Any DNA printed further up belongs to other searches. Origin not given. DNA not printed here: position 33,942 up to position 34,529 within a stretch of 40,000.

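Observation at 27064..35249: Stand-alone PilZ gene directly upstream of a giant non-LapG-type RTX adhesin, divergent from an atypical LuxR-type response regulator: candidate c-di-GMP adhesin module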

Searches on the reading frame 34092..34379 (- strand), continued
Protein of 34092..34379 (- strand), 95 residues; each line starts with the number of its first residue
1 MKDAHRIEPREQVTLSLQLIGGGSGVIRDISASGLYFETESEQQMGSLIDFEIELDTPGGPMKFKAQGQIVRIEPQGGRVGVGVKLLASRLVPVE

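Call 59: fold_search(model_id=the predicted structure, library=pdb)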
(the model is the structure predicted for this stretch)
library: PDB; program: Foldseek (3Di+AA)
matches with E <= 10: 1004; with E <= 0.001: 13
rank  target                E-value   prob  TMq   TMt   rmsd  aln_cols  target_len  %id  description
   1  5ej1_A                2.5e-05  1.00  0.71  0.11   3.1       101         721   24  Pre-translocation state of bacterial cellulose synthase (released 2016-03-30)
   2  4p00_A                2.8e-05  1.00  0.71  0.11   2.7        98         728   24  Bacterial Cellulose Synthase in complex with cyclic-di-GMP and UDP (released 2014-04-09)
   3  4xrn_D                1.4e-04  1.00  0.73  0.66   2.7        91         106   20  Pilz domain with c-di-gmp of a protein from Pseudomonas aeruginosa (released 2016-02-03)
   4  4hg6_A                2.3e-04  1.00  0.69  0.10   2.9        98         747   23  Structure of a cellulose synthase - cellulose translocation intermediate (released 2012-12-19)
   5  5vx6_B                2.9e-04  1.00  0.73  0.35   2.8        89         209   17  Structure of Bacillus subtilis Inhibitor of motility (MotI/DgrA) (released 2017-11-22)
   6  4rt0_C                3.8e-04  1.00  0.70  0.63   2.6        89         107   20  Structure of the Alg44 PilZ domain from Pseudomonas aeruginosa PAO1 in complex with c-di-GMP (released 2015-04-08)
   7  4xrn_B                4.8e-04  1.00  0.69  0.64   2.8        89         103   19  Pilz domain with c-di-gmp of a protein from Pseudomonas aeruginosa (released 2016-02-03)
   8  4xrn_C                5.9e-04  1.00  0.71  0.63   2.5        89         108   20  Pilz domain with c-di-gmp of a protein from Pseudomonas aeruginosa (released 2016-02-03)
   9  4rt0_B                6.3e-04  1.00  0.69  0.61   2.8        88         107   20  Structure of the Alg44 PilZ domain from Pseudomonas aeruginosa PAO1 in complex with c-di-GMP (released 2015-04-08)
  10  5vx6_A                7.0e-04  1.00  0.70  0.34   2.9        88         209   17  Structure of Bacillus subtilis Inhibitor of motility (MotI/DgrA) (released 2017-11-22)
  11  1yln                  7.4e-04  1.00  0.69  0.31   3.4        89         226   26  The Crystal Structure of the Protein of Unknown Function VCA0042 from Vibrio cholerae O1 (released 2005-03-08)
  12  4rt1_A                8.3e-04  1.00  0.70  0.62   3.0        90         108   20  Structure of the Alg44 PilZ domain (R95A mutant) from Pseudomonas aeruginosa PAO1 in complex with c-di-GMP (released 2015-04-08)
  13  4xrn_A                9.7e-04  1.00  0.70  0.64   2.7        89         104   19  Pilz domain with c-di-gmp of a protein from Pseudomonas aeruginosa (released 2016-02-03)
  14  2rde_A                1.1e-03  1.00  0.73  0.32   3.3        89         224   26  Crystal structure of VCA0042 complexed with c-di-GMP (released 2007-10-30)
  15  4rt1_B                1.2e-03  1.00  0.72  0.64   2.6        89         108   19  Structure of the Alg44 PilZ domain (R95A mutant) from Pseudomonas aeruginosa PAO1 in complex with c-di-GMP (released 2015-04-08)
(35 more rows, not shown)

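Call 77: search_dna_similar(query=window:34092-34379:-, collection=plasmids, mode=protein, max_evalue=0.001, max_rows=20)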
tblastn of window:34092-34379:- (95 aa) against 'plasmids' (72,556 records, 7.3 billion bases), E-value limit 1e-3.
No match.

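Call 83: search_protein_families(library=pfam, proteins=[L032:8413-9513:+, L032:7586-8392:-, L076:8371-9597:+, L076:7228-8370:+, L048:2088-2801:-, L048:1195-1866:+, L035:1382-2716:+, L036:8872-9558:-, L036:6882-8756:-, L073:9057-9545:-], max_evalue=0.001)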
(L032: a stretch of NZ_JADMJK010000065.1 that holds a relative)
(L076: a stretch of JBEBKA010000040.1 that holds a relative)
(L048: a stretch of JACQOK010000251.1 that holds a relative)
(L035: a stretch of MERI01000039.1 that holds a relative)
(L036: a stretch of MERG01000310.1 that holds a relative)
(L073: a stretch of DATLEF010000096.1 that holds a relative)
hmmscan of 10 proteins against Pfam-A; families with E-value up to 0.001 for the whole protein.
L032:8413-9513:+ (366 aa): 0 families

L032:7586-8392:- (268 aa): 1 family
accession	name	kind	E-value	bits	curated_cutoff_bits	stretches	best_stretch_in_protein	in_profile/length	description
PF02535.28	Zip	-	1.5e-29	103.8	35.1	1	4-260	9-321/323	ZIP Zinc transporter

L076:8371-9597:+ (408 aa): 1 family
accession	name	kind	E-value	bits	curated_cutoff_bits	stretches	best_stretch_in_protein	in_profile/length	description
PF04551.19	GcpE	-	1.8e-114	382.8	32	1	12-398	2-342/343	GcpE protein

L076:7228-8370:+ (380 aa): 3 families
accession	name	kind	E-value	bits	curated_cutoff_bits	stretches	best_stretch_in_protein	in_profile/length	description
PF13413.12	HTH_25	-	4.6e-21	74.8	24.6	1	29-88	2-61/62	Helix-turn-helix domain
PF13464.11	RodZ_C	-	5.4e-16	58.7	23.9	1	303-367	1-65/72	RodZ C-terminal domain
PF12844.13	HTH_19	-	3.9e-05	23.9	30.2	1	26-67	1-40/64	Helix-turn-helix domain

L048:2088-2801:- (237 aa): 1 family
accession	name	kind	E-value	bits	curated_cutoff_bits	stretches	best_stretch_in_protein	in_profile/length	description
PF01797.21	Y1_Tnp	-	5.4e-10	39.9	23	1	16-124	7-119/121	Transposase IS200 like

L048:1195-1866:+ (223 aa): 0 families

L035:1382-2716:+ (444 aa): 2 families
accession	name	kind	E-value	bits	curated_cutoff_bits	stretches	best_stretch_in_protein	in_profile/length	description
PF13173.12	AAA_14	-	8.4e-31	107.1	27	1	37-170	4-129/129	AAA domain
PF13635.12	DUF4143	-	4.8e-11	43.1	28.1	1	230-380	2-159/160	Domain of unknown function (DUF4143)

L036:8872-9558:- (228 aa): 1 family
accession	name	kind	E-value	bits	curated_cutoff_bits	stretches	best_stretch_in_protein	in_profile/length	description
PF03737.21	RraA-like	-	3.6e-43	147.8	24.5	1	25-173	1-152/152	Aldolase/RraA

L036:6882-8756:- (624 aa): 5 families
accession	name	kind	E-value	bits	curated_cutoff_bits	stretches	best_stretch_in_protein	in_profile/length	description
PF00890.30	FAD_binding_2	-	1.4e-64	219.3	20.4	1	48-436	1-413/414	FAD binding domain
PF02910.25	Succ_DH_flav_C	-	6e-29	101.1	20.8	1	493-609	2-120/130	Fumarate reductase flavoprotein C-term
PF03486.20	HI0933_like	-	9.6e-11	42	50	1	48-407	2-199/244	HI0933-like protein Rossmann domain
PF07992.20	Pyr_redox_2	-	1.5e-06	28.3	26.1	0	48-79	2-33/291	Pyridine nucleotide-disulphide oxidoreductase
PF12831.13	FAD_oxidored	-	5.2e-05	23.1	27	1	48-234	1-145/416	FAD dependent oxidoreductase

L073:9057-9545:- (162 aa): 0 families
